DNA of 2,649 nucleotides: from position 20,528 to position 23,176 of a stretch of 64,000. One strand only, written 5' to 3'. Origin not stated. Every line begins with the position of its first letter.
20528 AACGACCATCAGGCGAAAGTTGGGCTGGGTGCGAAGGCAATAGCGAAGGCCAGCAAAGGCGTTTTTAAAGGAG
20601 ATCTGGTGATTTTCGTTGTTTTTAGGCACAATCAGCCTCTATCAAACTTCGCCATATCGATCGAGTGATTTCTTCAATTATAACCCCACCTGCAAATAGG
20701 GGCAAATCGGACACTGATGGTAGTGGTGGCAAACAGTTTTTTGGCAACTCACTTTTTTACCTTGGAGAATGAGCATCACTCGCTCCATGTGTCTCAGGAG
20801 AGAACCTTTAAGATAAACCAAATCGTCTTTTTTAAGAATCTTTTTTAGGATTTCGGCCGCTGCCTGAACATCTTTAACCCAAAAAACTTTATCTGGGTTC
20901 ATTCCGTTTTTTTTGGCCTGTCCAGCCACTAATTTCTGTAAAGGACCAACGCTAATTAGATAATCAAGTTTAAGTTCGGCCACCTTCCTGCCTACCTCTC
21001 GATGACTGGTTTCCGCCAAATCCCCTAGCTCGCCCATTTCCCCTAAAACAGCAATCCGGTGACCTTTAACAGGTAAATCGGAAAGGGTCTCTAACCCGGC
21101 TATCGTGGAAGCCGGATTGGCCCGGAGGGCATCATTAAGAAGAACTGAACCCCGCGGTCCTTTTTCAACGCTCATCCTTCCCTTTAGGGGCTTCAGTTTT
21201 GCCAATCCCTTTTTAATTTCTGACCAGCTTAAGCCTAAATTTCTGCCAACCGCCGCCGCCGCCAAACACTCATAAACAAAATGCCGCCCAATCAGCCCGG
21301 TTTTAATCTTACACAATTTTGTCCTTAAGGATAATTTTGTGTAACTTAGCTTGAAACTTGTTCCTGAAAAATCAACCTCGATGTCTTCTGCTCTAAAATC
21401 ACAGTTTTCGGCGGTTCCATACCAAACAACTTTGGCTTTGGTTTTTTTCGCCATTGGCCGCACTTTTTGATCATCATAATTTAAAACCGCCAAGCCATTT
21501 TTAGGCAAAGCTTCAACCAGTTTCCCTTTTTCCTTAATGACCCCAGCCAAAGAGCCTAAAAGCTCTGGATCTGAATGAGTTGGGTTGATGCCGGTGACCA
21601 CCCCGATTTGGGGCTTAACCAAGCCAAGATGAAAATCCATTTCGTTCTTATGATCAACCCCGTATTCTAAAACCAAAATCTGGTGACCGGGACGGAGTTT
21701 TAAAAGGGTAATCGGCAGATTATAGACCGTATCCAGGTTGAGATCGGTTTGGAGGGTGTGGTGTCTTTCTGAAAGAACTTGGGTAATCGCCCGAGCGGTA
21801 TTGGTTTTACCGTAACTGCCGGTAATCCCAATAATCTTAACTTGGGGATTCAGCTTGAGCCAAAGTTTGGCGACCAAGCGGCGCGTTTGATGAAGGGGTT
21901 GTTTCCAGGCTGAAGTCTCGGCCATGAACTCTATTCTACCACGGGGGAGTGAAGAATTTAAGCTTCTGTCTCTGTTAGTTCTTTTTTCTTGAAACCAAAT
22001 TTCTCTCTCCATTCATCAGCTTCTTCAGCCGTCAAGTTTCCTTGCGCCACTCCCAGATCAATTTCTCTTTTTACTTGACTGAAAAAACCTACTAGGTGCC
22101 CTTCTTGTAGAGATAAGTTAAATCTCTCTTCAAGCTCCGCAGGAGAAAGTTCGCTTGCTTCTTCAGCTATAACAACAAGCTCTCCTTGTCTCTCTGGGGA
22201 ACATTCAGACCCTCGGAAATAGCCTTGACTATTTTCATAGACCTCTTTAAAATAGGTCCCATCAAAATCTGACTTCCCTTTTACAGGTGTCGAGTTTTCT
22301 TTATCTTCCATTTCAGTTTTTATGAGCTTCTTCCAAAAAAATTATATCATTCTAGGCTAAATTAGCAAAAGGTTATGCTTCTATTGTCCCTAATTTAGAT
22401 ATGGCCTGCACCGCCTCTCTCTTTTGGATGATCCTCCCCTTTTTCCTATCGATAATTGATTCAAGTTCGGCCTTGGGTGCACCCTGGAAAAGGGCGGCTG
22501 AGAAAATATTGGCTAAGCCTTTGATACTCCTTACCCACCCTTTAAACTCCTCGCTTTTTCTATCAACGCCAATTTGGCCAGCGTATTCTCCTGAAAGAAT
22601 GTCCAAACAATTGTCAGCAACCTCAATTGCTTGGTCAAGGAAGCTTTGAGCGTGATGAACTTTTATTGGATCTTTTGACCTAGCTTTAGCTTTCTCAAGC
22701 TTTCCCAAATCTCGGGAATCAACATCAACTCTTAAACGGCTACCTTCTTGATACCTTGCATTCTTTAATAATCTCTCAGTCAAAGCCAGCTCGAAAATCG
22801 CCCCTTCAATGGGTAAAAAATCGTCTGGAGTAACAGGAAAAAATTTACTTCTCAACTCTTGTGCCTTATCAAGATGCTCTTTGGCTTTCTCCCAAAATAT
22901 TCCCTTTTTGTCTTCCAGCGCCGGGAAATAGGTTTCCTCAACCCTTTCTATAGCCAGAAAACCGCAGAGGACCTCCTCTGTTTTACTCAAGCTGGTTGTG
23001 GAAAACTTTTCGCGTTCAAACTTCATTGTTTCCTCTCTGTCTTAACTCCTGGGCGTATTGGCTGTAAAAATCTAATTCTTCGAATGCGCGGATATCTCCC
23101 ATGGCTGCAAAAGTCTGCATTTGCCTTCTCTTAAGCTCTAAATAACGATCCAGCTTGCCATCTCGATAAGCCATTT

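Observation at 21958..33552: About 11.5-kb accessory insertion splitting the dcw cluster between ddl and murF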

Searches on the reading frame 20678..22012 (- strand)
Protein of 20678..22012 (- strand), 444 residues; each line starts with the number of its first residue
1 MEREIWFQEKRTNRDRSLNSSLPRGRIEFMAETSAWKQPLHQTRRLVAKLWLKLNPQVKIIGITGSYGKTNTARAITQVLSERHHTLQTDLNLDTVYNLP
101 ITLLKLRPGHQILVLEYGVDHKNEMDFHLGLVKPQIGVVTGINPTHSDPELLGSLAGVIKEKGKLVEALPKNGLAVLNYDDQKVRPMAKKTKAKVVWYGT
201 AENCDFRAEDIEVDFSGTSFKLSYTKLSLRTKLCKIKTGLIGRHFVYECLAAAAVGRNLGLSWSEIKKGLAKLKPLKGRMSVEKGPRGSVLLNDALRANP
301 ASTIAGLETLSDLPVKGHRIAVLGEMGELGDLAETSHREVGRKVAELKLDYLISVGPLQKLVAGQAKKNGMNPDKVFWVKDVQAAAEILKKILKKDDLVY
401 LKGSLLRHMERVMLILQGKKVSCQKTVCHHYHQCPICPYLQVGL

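Call 5: search_protein_families(library=pfam, proteins=[window:20678-22012:-], max_evalue=0.01)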
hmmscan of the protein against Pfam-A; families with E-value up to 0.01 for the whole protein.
window:20678-22012:- (444 aa): 2 families
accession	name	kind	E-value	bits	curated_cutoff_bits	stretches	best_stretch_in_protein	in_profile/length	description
PF08245.18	Mur_ligase_M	-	2.8e-33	116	24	1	63-255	1-199/200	Mur ligase middle domain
PF02875.26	Mur_ligase_C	-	2.3e-15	58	28.4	1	278-404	1-126/127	Mur ligase, glutamate ligase domain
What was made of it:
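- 20678..21925 (-): murF (415 aa from ATG 21925). This is the downstream core flank. Pfam Mur_ligase_M and Mur_ligase_C (call 5).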

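Call 55: find_homologous_proteins(query=window:20678-21925:-, max_evalue=1e-60)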
Query window:20678-21925:- (415 aa): 880 proteins with E <= 1e-60 among 8000 candidates; the best 120 are listed.
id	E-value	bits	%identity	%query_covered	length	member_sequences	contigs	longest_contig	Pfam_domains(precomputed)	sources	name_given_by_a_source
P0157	8.7e-276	932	100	100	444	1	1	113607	PF02875.27,PF08245.19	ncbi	-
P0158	6.5e-214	728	78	100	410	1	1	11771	PF02875.27,PF08245.19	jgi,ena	-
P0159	3.3e-210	716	78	100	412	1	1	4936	PF02875.27,PF08245.19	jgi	jgi:UDP-N-acetylmuramoyl-tripeptide--D-alanyl-D-alanine ligase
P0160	1.3e-207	708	75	100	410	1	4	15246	PF02875.27,PF08245.19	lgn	-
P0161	1.2e-206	704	75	100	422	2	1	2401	PF02875.27,PF08245.19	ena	-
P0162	3.8e-198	676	73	99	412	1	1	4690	PF02875.27,PF08245.19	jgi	jgi:UDP-N-acetylmuramoyl-tripeptide--D-alanyl-D-alanine ligase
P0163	1.2e-196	671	72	100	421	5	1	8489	PF02875.27,PF08245.19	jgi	-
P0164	2.6e-196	670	72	100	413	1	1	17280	PF02875.27,PF08245.19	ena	-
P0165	2.7e-196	670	71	100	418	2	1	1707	PF02875.27,PF08245.19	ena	-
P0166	4.5e-196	670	70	99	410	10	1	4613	PF02875.27,PF08245.19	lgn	-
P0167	2.0e-195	667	70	100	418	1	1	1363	PF02875.27,PF08245.19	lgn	-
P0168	1.7e-194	664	72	100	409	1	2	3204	PF02875.27,PF08245.19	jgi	jgi:UDP-N-acetylmuramoyl-tripeptide--D-alanyl-D-alanine ligase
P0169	1.5e-193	661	70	100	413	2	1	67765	PF02875.27,PF08245.19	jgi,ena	-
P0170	2.3e-193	661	71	100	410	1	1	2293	PF02875.27,PF08245.19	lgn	-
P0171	1.4e-192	658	70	100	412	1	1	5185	PF02875.27,PF08245.19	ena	-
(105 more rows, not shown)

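Call 57: find_encoding_contigs(protein=P0158, flank=10000, max_places=2)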
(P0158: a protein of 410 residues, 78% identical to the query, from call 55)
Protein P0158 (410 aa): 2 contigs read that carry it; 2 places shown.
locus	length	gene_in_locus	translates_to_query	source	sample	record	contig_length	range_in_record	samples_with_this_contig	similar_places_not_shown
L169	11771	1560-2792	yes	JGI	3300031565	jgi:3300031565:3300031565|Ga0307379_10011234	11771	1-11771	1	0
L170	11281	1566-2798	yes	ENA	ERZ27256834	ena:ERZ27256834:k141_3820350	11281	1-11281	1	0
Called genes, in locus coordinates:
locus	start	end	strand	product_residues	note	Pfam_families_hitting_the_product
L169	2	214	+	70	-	?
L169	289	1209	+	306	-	PF01636:APH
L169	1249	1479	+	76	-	-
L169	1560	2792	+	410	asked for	PF08245:Mur_ligase_M, PF02875:Mur_ligase_C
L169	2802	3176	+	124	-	PF01219:DAGK_prokar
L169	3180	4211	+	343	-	PF00953:Glycos_transf_4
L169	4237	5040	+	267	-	PF01177:Asp_Glu_race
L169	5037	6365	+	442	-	PF21799:MurD-like_N (weak), PF08245:Mur_ligase_M, PF02875:Mur_ligase_C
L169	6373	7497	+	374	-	PF01098:FTSW_RODA_SPOVE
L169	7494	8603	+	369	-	PF03033:Glyco_transf_28, PF04101:Glyco_tran_28_C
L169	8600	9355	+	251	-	-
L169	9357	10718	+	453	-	PF06723:MreB_Mbl (faint), PF11104:PilM_2 (faint), PF14450:FtsA (weak), PF02491:SHS2_FTSA, PF06277:EutA (weak), PF14450:FtsA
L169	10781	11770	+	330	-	?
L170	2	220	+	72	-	?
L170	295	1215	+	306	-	PF01636:APH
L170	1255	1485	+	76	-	-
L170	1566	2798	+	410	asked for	PF08245:Mur_ligase_M, PF02875:Mur_ligase_C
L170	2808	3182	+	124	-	PF01219:DAGK_prokar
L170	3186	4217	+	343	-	PF00953:Glycos_transf_4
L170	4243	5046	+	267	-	PF01177:Asp_Glu_race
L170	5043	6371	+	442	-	PF21799:MurD-like_N (weak), PF08245:Mur_ligase_M, PF02875:Mur_ligase_C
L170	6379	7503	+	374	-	PF01098:FTSW_RODA_SPOVE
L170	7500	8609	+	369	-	PF03033:Glyco_transf_28, PF04101:Glyco_tran_28_C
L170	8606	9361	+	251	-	-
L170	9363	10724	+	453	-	PF06723:MreB_Mbl (faint), PF11104:PilM_2 (faint), PF14450:FtsA (weak), PF02491:SHS2_FTSA, PF06277:EutA (weak), PF14450:FtsA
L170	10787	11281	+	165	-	?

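Call 58: find_encoding_contigs(protein=P0160, flank=10000, max_places=4)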
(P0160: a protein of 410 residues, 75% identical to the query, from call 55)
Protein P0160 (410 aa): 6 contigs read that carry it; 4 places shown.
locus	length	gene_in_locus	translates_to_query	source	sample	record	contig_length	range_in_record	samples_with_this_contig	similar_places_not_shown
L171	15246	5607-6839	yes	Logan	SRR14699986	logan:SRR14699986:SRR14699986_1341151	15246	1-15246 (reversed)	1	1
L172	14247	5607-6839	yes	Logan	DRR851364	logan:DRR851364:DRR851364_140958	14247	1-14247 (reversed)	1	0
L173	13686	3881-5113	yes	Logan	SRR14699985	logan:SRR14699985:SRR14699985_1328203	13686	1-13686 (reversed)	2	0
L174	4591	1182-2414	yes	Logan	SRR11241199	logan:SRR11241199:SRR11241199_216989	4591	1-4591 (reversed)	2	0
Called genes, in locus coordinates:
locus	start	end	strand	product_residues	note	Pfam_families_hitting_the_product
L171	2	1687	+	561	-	?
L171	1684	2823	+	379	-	PF01168:Ala_racemase_N, PF00842:Ala_racemase_C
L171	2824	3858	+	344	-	PF01820:Dala_Dala_lig_N, PF01071:GARS_A (weak), PF02655:ATP-grasp_3, PF02786:CPSase_L_D2, PF08443:RimK (faint), PF02222:ATP-grasp, PF07478:Dala_Dala_lig_C, PF13535:ATP-grasp_4 (weak)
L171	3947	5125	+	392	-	PF26514:DUF8173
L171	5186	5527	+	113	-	PF06108:DUF952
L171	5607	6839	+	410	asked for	PF08245:Mur_ligase_M, PF02875:Mur_ligase_C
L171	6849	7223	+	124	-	PF01219:DAGK_prokar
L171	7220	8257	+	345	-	PF00953:Glycos_transf_4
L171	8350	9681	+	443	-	PF21799:MurD-like_N (weak), PF08245:Mur_ligase_M, PF02875:Mur_ligase_C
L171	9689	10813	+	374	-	PF01098:FTSW_RODA_SPOVE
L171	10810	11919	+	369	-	PF03033:Glyco_transf_28, PF04101:Glyco_tran_28_C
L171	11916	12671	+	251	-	-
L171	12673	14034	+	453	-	PF11104:PilM_2 (faint), PF14450:FtsA (weak), PF02491:SHS2_FTSA, PF06277:EutA (weak), PF14450:FtsA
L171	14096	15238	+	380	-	PF00091:Tubulin, PF12327:FtsZ_C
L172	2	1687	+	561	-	?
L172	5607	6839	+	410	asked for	PF08245:Mur_ligase_M, PF02875:Mur_ligase_C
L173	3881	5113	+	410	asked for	PF08245:Mur_ligase_M, PF02875:Mur_ligase_C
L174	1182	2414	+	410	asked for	PF08245:Mur_ligase_M, PF02875:Mur_ligase_C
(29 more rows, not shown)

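Call 88: search_protein_families(library=pfam, proteins=[L170:1255-1485:+], max_evalue=0.001)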
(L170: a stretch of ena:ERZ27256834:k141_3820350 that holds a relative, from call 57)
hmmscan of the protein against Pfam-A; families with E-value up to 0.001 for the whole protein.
L170:1255-1485:+ (76 aa): 0 families

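Call 89: search_protein_families(library=ncbifam, proteins=[L171:3947-5125:+, L171:5186-5527:+, L170:295-1215:+], max_evalue=0.001)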
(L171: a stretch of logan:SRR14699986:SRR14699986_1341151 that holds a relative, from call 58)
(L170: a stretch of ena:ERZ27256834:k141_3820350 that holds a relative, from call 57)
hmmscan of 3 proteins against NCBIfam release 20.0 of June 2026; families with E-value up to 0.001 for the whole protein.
L171:3947-5125:+ (392 aa): 0 families

L171:5186-5527:+ (113 aa): 0 families

L170:295-1215:+ (306 aa): 0 families

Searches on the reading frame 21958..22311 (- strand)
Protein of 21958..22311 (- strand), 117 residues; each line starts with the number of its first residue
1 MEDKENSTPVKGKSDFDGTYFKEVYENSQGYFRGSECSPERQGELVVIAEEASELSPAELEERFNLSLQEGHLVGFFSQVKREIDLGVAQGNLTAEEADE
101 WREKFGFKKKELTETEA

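Call 4: search_protein_families(library=pfam, proteins=[window:21958-22311:-], max_evalue=0.01)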
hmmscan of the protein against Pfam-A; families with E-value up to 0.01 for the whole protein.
window:21958-22311:- (117 aa): 0 families

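Call 34: search_protein_families(library=ncbifam, proteins=[window:21958-22311:-], max_evalue=0.01)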
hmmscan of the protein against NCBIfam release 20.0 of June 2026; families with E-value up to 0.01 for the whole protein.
window:21958-22311:- (117 aa): 0 families

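Call 52: search_protein_families(library=phrogs, proteins=[window:21958-22311:-], max_evalue=0.01)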
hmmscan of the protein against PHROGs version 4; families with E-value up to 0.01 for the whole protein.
window:21958-22311:- (117 aa): 0 families

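Call 77: search_protein_families(library=pfam, proteins=[window:21958-22311:-], max_evalue=5)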
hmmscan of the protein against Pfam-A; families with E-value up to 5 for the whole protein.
window:21958-22311:- (117 aa): 0 families

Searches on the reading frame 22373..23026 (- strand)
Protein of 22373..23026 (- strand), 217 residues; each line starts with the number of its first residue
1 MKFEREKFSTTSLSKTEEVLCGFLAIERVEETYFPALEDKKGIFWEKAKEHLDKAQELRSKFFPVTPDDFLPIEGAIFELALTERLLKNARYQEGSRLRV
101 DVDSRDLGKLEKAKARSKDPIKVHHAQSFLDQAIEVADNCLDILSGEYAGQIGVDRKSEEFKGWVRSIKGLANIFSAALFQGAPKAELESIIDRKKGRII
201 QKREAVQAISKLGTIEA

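Call 4: search_protein_families(library=pfam, proteins=[window:22373-23026:-], max_evalue=0.01)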
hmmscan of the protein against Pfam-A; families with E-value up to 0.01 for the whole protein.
window:22373-23026:- (217 aa): 0 families

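Call 33: search_protein_families(library=padloc, proteins=[window:22373-23026:-], max_evalue=0.01)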
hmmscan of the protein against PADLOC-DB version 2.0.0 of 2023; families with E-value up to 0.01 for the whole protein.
window:22373-23026:- (217 aa): 0 families

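Call 34: search_protein_families(library=ncbifam, proteins=[window:22373-23026:-], max_evalue=0.01)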
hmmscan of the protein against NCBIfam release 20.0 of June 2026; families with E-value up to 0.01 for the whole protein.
window:22373-23026:- (217 aa): 0 families

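Call 52: search_protein_families(library=phrogs, proteins=[window:22373-23026:-], max_evalue=0.01)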
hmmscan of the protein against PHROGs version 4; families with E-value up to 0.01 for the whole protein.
window:22373-23026:- (217 aa): 0 families

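Call 77: search_protein_families(library=pfam, proteins=[window:22373-23026:-], max_evalue=5)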
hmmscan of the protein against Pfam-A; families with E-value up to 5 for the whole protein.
window:22373-23026:- (217 aa): 0 families

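Call 91: find_related_loci(query=window:22373-23026:-, collection=viral_contigs, flank=5000)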
Query window:22373-23026:- (217 aa) in viral_contigs; peptide patterns used: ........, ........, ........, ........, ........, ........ (x = any residue, [..] = any of these).
43 stretches matched a pattern, but none encodes a relative of the query by tblastn (E <= 1e-3).
